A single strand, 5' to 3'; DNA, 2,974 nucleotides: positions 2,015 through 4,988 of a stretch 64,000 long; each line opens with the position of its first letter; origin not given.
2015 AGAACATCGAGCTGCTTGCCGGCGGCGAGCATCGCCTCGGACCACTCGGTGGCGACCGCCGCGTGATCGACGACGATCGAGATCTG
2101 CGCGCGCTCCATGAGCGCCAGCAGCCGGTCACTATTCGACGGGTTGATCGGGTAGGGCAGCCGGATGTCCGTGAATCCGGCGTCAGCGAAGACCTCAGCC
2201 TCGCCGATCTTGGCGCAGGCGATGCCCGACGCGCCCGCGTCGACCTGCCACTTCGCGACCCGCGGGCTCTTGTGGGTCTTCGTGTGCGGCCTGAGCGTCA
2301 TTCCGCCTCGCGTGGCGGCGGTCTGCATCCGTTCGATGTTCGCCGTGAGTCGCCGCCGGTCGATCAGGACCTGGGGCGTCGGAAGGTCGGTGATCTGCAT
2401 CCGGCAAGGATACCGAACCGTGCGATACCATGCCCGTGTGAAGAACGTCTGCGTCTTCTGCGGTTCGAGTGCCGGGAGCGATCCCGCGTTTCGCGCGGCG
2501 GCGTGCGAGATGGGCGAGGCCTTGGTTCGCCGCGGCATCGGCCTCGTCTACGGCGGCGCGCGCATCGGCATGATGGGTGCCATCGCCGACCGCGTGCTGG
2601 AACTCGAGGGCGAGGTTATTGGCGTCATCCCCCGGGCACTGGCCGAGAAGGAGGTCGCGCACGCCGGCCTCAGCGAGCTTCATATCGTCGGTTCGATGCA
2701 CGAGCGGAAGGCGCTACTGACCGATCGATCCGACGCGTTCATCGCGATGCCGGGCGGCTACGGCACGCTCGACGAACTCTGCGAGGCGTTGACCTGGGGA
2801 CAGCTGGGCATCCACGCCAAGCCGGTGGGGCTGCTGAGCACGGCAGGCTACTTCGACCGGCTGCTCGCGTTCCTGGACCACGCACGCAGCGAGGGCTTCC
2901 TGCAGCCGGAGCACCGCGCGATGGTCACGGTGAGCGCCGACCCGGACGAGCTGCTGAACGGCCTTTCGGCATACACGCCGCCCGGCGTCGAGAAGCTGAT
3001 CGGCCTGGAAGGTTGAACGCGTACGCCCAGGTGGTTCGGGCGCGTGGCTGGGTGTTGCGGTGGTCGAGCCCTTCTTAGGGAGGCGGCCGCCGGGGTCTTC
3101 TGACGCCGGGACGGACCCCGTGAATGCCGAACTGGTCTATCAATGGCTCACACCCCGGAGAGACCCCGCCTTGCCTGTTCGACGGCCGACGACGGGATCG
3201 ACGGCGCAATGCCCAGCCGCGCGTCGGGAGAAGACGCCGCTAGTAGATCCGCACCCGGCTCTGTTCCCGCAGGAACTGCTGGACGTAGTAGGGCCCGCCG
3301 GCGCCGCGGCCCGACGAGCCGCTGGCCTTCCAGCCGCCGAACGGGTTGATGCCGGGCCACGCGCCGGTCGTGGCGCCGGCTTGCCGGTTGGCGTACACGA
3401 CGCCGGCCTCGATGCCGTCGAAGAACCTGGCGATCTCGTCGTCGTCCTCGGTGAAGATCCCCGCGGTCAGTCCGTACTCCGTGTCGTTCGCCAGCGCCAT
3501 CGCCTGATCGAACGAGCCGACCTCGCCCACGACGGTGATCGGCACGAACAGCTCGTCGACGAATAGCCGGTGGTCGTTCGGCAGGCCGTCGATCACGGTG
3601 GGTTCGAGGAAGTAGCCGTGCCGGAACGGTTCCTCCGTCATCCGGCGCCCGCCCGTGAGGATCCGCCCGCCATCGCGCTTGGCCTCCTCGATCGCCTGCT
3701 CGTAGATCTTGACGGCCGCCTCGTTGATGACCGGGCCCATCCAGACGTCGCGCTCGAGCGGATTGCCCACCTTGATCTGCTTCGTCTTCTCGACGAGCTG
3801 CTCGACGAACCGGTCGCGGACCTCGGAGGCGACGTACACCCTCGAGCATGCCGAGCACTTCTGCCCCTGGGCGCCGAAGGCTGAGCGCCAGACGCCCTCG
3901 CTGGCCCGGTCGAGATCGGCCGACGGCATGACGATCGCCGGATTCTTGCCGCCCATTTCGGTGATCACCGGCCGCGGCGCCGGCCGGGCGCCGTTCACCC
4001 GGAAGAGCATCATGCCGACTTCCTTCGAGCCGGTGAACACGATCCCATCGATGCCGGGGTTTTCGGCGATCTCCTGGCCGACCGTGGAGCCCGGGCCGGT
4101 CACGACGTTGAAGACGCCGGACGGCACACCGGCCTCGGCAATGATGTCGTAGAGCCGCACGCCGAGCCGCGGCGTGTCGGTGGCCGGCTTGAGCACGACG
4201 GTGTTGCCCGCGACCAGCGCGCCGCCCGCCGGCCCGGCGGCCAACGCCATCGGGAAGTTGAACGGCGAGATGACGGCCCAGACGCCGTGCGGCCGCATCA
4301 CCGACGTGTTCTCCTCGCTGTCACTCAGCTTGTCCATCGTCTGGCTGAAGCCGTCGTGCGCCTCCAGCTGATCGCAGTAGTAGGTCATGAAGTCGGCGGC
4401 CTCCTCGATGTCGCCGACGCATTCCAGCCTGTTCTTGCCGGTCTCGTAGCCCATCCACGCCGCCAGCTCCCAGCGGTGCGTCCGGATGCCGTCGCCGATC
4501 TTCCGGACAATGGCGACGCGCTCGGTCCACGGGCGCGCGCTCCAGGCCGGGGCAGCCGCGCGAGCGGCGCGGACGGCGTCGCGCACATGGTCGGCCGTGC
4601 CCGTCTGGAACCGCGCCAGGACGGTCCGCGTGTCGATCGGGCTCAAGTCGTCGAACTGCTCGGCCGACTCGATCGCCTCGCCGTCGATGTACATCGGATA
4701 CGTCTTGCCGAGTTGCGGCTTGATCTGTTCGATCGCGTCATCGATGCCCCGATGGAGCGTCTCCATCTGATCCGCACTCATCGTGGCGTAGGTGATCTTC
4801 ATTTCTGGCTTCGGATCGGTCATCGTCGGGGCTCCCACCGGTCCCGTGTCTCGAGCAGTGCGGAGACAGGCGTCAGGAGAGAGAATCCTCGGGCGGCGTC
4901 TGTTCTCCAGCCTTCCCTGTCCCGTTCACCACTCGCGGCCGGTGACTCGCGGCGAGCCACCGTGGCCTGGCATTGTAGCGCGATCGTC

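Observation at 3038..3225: Repeat family A: a roughly 190-nt long-hairpin element found three times, always between convergent genes and always in the same orientation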

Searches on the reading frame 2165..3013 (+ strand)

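Call 48: search_protein_families(library=pfam, proteins=[window:2165-3013:+])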
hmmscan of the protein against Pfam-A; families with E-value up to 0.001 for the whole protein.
window:2165-3013:+ (283 aa): 2 families
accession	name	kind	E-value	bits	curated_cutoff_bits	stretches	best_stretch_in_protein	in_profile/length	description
PF03641.19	Lysine_decarbox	-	5.3e-43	146.8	27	1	137-265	1-129/131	Possible lysine decarboxylase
PF18306.6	LDcluster4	-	9.6e-15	54.9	26.3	1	100-213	8-118/151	SLOG cluster4 family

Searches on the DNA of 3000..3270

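Call 46: search_rna_families(source=window, start=3000, end=3270, threshold=evalue, max_evalue=5)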
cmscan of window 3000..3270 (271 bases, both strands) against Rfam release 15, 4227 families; matches with E-value up to 5: 1.
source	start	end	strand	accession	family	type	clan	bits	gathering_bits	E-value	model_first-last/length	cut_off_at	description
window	3159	3270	-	RF00102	VA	Gene;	-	15.1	62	3.8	39-159/159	5'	VA RNA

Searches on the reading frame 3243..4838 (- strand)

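Call 48: search_protein_families(library=pfam, proteins=[window:3243-4838:-])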
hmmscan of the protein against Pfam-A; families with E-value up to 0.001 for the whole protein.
window:3243-4838:- (532 aa): 1 family
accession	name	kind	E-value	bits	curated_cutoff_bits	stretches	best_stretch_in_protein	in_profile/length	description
PF00171.27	Aldedh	-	9.5e-145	483.1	23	1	59-525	6-458/461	Aldehyde dehydrogenase family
